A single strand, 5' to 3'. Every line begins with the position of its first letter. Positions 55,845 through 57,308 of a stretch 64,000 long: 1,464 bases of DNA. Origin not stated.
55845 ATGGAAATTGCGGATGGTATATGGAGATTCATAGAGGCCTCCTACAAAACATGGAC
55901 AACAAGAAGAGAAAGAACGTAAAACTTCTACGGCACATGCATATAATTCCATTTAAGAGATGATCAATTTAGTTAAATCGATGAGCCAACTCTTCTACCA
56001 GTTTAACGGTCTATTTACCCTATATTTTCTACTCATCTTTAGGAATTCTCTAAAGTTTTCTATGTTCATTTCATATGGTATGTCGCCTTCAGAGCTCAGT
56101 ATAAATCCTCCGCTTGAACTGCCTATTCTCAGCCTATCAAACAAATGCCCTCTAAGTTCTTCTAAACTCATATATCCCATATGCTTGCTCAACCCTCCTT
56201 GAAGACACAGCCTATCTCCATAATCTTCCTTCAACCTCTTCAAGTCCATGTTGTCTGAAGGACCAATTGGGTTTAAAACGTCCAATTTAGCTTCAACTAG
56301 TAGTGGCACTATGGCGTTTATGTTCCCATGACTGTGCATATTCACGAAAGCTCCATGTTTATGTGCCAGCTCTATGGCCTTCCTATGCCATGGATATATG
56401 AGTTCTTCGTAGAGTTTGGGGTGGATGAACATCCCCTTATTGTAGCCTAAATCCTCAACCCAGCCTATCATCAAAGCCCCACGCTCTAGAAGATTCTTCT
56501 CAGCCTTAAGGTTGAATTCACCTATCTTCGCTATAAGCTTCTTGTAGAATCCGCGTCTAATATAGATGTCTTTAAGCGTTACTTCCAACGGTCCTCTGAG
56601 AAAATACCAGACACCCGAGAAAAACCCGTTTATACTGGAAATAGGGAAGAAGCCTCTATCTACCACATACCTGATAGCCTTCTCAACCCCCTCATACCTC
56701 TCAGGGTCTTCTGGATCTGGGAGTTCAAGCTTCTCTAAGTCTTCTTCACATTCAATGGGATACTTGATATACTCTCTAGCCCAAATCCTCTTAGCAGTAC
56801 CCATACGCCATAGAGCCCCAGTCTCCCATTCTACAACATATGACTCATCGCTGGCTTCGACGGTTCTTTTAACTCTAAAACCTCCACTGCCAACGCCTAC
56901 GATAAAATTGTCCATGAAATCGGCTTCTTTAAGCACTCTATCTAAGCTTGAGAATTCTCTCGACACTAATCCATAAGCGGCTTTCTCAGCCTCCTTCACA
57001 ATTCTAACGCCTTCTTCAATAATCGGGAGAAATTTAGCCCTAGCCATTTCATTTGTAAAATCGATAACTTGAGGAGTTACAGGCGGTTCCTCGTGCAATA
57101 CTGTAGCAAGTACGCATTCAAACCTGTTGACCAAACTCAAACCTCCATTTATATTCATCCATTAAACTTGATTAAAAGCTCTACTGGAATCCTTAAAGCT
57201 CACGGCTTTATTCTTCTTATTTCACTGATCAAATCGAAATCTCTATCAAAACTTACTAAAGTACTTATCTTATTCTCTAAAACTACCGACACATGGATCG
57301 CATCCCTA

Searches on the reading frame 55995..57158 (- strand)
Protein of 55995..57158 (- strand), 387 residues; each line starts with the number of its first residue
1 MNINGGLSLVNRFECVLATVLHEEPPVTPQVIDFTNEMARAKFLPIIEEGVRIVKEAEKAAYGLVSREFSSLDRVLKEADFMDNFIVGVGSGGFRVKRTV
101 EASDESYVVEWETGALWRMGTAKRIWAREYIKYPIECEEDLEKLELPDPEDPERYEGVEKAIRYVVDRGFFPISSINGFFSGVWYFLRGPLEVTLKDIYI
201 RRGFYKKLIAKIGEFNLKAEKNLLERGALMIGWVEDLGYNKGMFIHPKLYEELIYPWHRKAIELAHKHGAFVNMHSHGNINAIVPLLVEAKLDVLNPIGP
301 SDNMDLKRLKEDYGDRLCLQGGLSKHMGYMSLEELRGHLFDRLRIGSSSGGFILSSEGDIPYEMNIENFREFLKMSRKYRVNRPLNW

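Call 104: search_protein_families(library=pfam, proteins=[window:55995-57158:-], max_evalue=0.00001)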
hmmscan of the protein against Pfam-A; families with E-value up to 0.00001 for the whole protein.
window:55995-57158:- (387 aa): 1 family
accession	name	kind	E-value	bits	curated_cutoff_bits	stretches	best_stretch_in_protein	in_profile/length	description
PF01208.23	URO-D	-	3.1e-21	76.2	23.9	1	130-379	94-346/346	Uroporphyrinogen decarboxylase (URO-D)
